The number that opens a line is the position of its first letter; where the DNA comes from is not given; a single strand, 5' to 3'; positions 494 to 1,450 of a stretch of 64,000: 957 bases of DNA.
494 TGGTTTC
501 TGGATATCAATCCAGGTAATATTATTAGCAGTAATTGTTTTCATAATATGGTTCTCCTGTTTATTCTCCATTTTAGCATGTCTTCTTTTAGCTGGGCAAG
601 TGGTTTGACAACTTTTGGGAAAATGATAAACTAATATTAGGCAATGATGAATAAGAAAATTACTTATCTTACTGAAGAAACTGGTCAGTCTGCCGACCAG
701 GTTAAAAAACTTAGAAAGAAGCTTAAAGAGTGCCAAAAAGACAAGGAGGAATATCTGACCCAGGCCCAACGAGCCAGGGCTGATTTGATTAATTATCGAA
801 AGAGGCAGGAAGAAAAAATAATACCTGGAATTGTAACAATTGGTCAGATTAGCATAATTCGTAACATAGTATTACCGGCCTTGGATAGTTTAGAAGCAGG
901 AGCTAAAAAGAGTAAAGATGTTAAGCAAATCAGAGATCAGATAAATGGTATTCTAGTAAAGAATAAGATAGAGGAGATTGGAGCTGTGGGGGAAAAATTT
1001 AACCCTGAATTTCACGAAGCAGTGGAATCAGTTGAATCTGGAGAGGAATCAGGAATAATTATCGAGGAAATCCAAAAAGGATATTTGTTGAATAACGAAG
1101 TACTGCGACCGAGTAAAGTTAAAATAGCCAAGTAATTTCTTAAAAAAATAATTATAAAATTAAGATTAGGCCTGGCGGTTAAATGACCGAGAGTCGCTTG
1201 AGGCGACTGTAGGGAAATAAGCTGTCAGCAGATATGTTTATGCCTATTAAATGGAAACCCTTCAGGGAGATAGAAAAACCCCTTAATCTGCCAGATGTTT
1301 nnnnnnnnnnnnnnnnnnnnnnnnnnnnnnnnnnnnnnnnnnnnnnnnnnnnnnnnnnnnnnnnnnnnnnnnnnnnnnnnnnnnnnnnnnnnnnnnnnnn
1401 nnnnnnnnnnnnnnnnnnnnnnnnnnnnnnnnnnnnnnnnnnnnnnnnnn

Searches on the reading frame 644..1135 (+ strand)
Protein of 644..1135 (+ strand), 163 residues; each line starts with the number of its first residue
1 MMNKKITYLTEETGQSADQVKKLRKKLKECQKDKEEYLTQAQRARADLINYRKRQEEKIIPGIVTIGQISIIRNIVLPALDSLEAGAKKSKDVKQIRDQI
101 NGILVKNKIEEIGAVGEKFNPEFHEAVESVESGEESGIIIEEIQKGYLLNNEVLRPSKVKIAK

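Call 8: search_protein_families(library=pfam, proteins=[window:644-1135:+])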
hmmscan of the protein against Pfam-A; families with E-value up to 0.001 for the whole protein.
window:644-1135:+ (163 aa): 1 family
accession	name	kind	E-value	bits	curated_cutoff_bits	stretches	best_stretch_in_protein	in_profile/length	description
PF01025.24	GrpE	-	1.1e-26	93.9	25.8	1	12-163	5-165/165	GrpE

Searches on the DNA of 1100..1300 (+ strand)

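Call 27: build_rna_model(alignment_id=A3, structure=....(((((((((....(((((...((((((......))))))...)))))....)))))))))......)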
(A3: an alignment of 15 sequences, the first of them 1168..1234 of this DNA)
Model R1 built from alignment A3 (15 sequences, 70 columns); structure: as given.
model positions 66; base pairs 20; branch points 0; effective number of sequences 12.15; information 0.85 bits per position. Calibrated on 0.2 Mb of random sequence (short: E-values are rough).
structure used (alignment columns):
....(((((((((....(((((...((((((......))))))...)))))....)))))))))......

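Call 28: search_with_rna_model(model_id=R1, sources=[window, L005, L006, L007, L008, L009, L010, L011, L012, L013, L014, L015, L016, L017, L018, L019, L020, L021, L022, L023, L024, L025, L026, L027, L028, L029, L030, L031, L032, L033, L034, L035, L036, L037, L038, L039, L040, L041, L042, L043, L044, L045, L046, L047, L048, L049, L050, L051, L052, L053, L054, L055, L056, L057, L058, L059, L060, L061, L062, L063, L064, L065, L066, L067, L068, L069, L070, L071, L072, L073, L074, L075, L076, L077, L078, L079, L080, L081], max_evalue=10)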
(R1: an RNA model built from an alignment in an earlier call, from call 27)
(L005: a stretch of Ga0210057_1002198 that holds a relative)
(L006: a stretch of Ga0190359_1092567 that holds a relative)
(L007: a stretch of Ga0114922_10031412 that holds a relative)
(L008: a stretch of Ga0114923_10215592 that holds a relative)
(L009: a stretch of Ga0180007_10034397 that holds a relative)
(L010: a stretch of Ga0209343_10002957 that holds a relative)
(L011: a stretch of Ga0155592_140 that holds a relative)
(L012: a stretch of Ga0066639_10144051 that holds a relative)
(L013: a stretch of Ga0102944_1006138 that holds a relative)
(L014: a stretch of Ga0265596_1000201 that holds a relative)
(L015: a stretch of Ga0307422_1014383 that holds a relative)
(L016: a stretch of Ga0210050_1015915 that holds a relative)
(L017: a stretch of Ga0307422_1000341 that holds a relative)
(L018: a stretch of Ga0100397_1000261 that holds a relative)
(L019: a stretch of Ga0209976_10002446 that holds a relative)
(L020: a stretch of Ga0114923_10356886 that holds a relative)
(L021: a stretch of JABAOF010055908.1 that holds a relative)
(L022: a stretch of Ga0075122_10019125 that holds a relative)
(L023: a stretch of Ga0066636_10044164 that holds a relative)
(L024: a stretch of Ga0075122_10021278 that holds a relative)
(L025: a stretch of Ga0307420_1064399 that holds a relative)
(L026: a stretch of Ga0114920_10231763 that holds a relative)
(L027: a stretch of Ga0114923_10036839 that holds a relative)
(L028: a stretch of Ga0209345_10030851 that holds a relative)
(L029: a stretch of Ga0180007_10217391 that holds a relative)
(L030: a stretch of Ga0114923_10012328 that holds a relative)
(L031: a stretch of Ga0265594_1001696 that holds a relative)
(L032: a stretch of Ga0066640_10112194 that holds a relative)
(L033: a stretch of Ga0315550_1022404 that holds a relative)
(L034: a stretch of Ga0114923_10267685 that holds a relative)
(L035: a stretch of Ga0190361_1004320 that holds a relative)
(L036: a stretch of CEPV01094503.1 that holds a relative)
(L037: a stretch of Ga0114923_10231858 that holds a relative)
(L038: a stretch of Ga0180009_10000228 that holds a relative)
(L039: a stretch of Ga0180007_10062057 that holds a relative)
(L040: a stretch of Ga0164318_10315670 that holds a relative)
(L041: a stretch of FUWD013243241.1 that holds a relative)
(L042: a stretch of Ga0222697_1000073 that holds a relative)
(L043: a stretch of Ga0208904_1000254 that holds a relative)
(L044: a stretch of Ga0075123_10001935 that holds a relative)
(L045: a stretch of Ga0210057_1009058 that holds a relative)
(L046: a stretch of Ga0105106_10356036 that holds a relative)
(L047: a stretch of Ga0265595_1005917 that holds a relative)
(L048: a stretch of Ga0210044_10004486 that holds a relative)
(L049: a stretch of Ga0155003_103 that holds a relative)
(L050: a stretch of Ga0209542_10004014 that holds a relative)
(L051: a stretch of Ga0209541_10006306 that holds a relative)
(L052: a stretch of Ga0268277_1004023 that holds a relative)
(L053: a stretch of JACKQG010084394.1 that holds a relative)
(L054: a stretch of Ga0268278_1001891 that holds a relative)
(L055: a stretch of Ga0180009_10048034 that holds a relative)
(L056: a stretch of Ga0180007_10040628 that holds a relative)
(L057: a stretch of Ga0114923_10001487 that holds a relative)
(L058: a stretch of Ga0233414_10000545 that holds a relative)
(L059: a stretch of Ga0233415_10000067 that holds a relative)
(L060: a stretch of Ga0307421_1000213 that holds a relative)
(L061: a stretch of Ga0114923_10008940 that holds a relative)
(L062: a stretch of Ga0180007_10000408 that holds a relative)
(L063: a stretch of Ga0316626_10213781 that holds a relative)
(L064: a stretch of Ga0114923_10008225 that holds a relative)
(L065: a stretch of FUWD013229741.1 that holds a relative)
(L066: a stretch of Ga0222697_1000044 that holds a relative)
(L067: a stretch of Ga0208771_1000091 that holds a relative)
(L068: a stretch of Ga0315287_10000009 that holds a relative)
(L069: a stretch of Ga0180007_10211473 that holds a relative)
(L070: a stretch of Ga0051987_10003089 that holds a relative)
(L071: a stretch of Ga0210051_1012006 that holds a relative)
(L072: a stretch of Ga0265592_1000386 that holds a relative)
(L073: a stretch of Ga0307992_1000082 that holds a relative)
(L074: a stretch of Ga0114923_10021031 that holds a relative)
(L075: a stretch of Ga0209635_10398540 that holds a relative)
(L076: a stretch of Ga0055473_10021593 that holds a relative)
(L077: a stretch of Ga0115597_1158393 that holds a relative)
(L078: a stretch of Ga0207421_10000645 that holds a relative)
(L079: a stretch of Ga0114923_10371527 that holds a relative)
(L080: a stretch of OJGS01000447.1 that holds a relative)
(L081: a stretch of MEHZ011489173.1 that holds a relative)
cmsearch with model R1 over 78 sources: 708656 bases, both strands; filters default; matches with E-value up to 10: 32.
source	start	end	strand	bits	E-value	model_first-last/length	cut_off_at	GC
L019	3833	3900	+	71.8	3.3e-12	1-66/66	no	0.29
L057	4313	4379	+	69.1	1.3e-11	1-66/66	no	0.31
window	1168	1234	+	69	1.4e-11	1-66/66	no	0.52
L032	818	882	+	65.8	6.9e-11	1-66/66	no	0.4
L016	1974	2038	+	64.2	1.6e-10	1-66/66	no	0.52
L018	9935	9999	+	64.2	1.6e-10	1-66/66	no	0.52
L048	9935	9999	+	64.2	1.6e-10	1-66/66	no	0.52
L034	557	621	+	63.8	1.9e-10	1-66/66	no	0.25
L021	1211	1277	+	63.5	2.2e-10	1-66/66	no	0.43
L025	817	880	+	62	4.7e-10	1-66/66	no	0.28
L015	493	560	+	61.9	5e-10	1-66/66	no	0.38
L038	9936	10000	+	60.5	1e-09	1-66/66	no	0.34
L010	9934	9997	+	60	1.3e-09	1-66/66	no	0.36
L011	833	896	+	60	1.3e-09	1-66/66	no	0.36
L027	573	637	+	59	2.2e-09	1-66/66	no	0.31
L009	1923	1988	+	58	3.6e-09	1-66/66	no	0.39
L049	6549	6611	+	56.9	6.3e-09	1-66/66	no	0.43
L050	9932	9994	+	56.9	6.3e-09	1-66/66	no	0.43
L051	9912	9974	+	56.9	6.3e-09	1-66/66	no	0.43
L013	4898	4964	+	54.1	2.6e-08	1-66/66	no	0.42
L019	3831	3898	-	40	3.3e-05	1-66/66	no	0.29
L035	920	1066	+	25.6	0.047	1-66/66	no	0.37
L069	123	181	+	21.1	0.47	1-66/66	no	0.46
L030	519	585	+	20.9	0.51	1-66/66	no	0.24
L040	857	931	+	20.8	0.52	1-66/66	no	0.37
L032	816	880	-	20.8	0.53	1-66/66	no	0.38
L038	9934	9998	-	18.5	1.7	1-66/66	no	0.31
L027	571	635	-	18.5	1.7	1-66/66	no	0.32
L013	4896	4962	-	18.2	2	1-66/66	no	0.4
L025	815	878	-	16.6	4.5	1-66/66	no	0.28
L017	3273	3343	-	15.6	7.2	1-66/66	no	0.3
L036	9174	9225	+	15.3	8.8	1-66/66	no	0.35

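Call 39: search_rna_families(source=window, start=1100, end=1300, threshold=evalue, max_evalue=10)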
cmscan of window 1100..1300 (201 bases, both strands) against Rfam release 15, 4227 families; matches with E-value up to 10: 2.
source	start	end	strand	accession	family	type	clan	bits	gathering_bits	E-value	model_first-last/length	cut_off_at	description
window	1141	1208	+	RF01486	rli62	Cis-reg;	-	13.3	83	3.6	1-135/135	no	Listeria sRNA rli62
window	1100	1168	+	RF01270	snR84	Gene; snRNA; snoRNA; HACA-box;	-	8.5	109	2.4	499-569/569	5'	Small nucleolar RNA snR84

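Call 41: search_with_rna_model(model_id=R1, sources=[L001, L082, L083, L084, L085, L086, L087, L088, L089, L090, L091, L092, L093, L094, L095, L096, L097, L098, L099, L100, L101, L102, L103, L104, L105, L106, L107, L108, L109, L110, L111, L112, L116, L117, L118, L119, L120, L121], max_evalue=10)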
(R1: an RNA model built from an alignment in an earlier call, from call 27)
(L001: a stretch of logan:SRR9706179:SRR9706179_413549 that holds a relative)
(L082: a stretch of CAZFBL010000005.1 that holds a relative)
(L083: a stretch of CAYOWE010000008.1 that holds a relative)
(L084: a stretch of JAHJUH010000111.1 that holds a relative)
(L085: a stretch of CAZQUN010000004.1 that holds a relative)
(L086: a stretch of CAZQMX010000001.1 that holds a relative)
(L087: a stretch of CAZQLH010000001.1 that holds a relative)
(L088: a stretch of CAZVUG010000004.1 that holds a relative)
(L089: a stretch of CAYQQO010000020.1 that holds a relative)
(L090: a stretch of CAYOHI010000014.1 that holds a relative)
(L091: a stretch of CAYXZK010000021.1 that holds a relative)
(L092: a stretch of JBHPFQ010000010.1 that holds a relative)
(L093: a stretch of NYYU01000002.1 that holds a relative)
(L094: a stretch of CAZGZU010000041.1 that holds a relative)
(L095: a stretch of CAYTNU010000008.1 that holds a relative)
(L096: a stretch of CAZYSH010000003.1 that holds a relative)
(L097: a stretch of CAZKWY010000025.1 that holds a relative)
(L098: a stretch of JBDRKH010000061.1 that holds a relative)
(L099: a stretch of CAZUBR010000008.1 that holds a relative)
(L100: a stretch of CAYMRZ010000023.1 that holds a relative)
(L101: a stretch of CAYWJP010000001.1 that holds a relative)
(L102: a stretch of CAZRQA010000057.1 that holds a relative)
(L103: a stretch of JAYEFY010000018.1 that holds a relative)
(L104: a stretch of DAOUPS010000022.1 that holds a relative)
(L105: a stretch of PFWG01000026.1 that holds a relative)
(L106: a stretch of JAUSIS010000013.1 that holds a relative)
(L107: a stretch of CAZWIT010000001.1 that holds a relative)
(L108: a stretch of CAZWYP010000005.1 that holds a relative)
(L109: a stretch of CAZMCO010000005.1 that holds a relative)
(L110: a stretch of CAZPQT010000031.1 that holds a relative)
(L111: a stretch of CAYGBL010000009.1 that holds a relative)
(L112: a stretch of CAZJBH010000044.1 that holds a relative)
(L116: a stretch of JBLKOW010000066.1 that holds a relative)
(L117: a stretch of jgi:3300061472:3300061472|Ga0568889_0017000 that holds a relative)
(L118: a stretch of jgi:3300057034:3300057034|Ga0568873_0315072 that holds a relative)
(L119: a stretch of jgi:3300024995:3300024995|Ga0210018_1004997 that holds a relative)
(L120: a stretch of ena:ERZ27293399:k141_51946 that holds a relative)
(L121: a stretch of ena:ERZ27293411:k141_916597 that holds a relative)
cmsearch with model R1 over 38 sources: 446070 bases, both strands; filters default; matches with E-value up to 10: 6.
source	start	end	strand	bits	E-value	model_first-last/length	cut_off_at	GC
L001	2771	2837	+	69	8.5e-12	1-66/66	no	0.52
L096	11602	11655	-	18.5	1.1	1-66/66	no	0.3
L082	1475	1568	+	16.1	3.6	1-66/66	no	0.4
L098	3396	3448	+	15.2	5.8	1-66/66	no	0.3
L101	9046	9080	-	14.8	7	1-66/66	no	0.11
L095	8146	8192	+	14.7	7.4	1-66/66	no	0.43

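Call 45: search_with_rna_model(model_id=R1, sources=[window, L009, L010, L013, L015, L016, L019, L021, L025, L027, L030, L032, L034, L035, L038, L040, L049, L057, L069], max_evalue=1, make_alignment=true, show_alignments=0)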
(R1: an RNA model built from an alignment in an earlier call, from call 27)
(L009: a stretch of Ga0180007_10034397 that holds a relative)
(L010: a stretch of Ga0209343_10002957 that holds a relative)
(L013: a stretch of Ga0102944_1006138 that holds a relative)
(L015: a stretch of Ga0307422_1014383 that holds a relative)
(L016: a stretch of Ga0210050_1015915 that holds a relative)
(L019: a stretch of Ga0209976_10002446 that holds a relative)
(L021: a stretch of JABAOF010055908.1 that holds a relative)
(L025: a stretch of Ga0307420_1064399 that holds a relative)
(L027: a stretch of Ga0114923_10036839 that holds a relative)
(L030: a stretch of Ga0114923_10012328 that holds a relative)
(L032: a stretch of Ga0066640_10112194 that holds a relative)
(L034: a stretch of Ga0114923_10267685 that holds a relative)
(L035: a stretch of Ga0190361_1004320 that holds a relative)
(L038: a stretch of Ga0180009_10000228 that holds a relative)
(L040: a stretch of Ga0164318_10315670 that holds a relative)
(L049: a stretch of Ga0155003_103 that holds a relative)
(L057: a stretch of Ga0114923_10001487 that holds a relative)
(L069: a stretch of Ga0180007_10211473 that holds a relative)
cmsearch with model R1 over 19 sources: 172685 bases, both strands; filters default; matches with E-value up to 1: 24.
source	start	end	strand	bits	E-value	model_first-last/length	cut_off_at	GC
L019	3833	3900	+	71.8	8e-13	1-66/66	no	0.29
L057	4313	4379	+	69.1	3.2e-12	1-66/66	no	0.31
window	1168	1234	+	69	3.3e-12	1-66/66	no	0.52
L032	818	882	+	65.8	1.7e-11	1-66/66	no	0.4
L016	1974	2038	+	64.2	3.8e-11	1-66/66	no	0.52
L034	557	621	+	63.8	4.7e-11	1-66/66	no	0.25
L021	1211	1277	+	63.5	5.3e-11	1-66/66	no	0.43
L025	817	880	+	62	1.1e-10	1-66/66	no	0.28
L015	493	560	+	61.9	1.2e-10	1-66/66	no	0.38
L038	9936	10000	+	60.5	2.4e-10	1-66/66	no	0.34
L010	9934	9997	+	60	3.2e-10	1-66/66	no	0.36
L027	573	637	+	59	5.2e-10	1-66/66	no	0.31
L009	1923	1988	+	58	8.8e-10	1-66/66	no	0.39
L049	6549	6611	+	56.9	1.5e-09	1-66/66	no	0.43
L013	4898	4964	+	54.1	6.4e-09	1-66/66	no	0.42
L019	3831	3898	-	40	8e-06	1-66/66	no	0.29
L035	920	1066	+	25.6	0.011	1-66/66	no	0.37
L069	123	181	+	21.1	0.11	1-66/66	no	0.46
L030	519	585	+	20.9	0.12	1-66/66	no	0.24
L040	857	931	+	20.8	0.13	1-66/66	no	0.37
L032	816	880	-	20.8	0.13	1-66/66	no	0.38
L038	9934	9998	-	18.5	0.41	1-66/66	no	0.31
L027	571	635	-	18.5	0.42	1-66/66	no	0.32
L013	4896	4962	-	18.2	0.49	1-66/66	no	0.4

Alignment A4: 24 matches aligned to the model, 156 columns, each read 5' to 3' on its own strand. Consensus structure (alignment columns), stored with it:
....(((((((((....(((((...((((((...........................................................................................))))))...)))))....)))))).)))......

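Call 64: search_with_rna_model(model_id=R1, source=L122, filters=off, max_evalue=10, show_alignments=3)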
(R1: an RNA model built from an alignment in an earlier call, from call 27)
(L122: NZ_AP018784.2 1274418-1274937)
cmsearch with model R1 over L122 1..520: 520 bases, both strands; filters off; matches with E-value up to 10: 4.
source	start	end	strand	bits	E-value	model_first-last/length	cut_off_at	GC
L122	158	194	+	7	0.41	1-66/66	no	0.41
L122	103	127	+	2.2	4.7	1-66/66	no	0.52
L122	60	100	-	1.6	6.3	1-66/66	no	0.46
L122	197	214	-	1.5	6.9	1-66/66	no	0.61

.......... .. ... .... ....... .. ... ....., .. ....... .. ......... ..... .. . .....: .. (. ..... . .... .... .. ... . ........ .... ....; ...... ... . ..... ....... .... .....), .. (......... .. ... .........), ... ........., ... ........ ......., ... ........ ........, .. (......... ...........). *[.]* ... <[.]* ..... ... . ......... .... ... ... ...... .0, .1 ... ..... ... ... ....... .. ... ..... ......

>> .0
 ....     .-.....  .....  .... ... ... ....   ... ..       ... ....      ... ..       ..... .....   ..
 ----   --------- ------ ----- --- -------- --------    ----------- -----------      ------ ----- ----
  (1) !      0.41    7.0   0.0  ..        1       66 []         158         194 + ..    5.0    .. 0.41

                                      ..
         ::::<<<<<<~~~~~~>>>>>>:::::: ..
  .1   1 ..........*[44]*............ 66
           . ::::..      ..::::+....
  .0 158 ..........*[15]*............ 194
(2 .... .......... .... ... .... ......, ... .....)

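Call 83: search_with_rna_model(model_id=R1, sources=[L123, L124, L125, L126, L127, L128, L129, L130, L131, L132], max_evalue=1)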
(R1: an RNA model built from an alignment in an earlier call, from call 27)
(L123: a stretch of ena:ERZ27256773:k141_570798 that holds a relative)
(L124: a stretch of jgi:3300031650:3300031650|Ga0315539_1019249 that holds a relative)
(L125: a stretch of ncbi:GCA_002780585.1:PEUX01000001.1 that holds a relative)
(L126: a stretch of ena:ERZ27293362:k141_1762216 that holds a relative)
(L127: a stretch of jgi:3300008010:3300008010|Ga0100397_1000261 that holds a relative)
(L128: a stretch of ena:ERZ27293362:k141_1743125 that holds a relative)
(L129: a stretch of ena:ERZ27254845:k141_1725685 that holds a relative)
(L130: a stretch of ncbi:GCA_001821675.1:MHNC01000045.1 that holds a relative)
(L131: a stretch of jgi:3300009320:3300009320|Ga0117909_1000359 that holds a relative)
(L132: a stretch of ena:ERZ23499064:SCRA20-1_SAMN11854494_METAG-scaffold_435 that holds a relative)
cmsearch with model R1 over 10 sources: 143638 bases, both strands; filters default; matches with E-value up to 1: 6.
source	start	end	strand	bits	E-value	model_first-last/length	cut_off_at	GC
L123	152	218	+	69.2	2.6e-12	1-66/66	no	0.43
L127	9932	9996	+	64.2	3.2e-11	1-66/66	no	0.52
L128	9932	9996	+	64.2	3.2e-11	1-66/66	no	0.52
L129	6544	6606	+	56.9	1.3e-09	1-66/66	no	0.43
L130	5311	5373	+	56.9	1.3e-09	1-66/66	no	0.43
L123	150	216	-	16.6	0.9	1-66/66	no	0.42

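Call 98: search_with_rna_model(model_id=R1, sources=[window, L009, L010, L013, L015, L016, L019, L021, L025, L027, L032, L034, L038, L049, L057, L123], max_evalue=0.000001, make_alignment=true)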
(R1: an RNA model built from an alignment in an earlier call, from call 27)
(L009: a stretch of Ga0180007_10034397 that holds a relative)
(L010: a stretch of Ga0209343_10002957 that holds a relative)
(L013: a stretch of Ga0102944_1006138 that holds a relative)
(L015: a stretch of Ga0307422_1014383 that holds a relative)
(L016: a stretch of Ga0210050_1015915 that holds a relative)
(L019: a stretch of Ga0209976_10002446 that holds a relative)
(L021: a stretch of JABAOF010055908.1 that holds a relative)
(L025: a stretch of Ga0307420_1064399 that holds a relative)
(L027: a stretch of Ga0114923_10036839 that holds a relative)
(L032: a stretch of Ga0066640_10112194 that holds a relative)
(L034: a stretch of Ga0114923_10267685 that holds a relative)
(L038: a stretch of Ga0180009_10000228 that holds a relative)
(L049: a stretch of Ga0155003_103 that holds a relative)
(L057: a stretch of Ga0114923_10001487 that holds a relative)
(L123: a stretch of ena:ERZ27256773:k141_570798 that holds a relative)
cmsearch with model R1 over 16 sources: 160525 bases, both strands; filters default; matches with E-value up to 0.000001: 16.
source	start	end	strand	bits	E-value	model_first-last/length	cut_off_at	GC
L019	3833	3900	+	71.8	7.4e-13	1-66/66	no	0.29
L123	152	218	+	69.2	2.9e-12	1-66/66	no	0.43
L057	4313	4379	+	69.1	3e-12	1-66/66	no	0.31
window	1168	1234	+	69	3.1e-12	1-66/66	no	0.52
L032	818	882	+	65.8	1.6e-11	1-66/66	no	0.4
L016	1974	2038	+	64.2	3.5e-11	1-66/66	no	0.52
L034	557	621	+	63.8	4.3e-11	1-66/66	no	0.25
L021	1211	1277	+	63.5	5e-11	1-66/66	no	0.43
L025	817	880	+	62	1.1e-10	1-66/66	no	0.28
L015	493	560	+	61.9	1.1e-10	1-66/66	no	0.38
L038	9936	10000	+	60.5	2.3e-10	1-66/66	no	0.34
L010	9934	9997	+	60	3e-10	1-66/66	no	0.36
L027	573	637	+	59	4.9e-10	1-66/66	no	0.31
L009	1923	1988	+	58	8.1e-10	1-66/66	no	0.39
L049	6549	6611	+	56.9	1.4e-09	1-66/66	no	0.43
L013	4898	4964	+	54.1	6e-09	1-66/66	no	0.42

Alignment A7: 16 matches aligned to the model, 70 columns, each read 5' to 3' on its own strand. Consensus structure (alignment columns), stored with it:
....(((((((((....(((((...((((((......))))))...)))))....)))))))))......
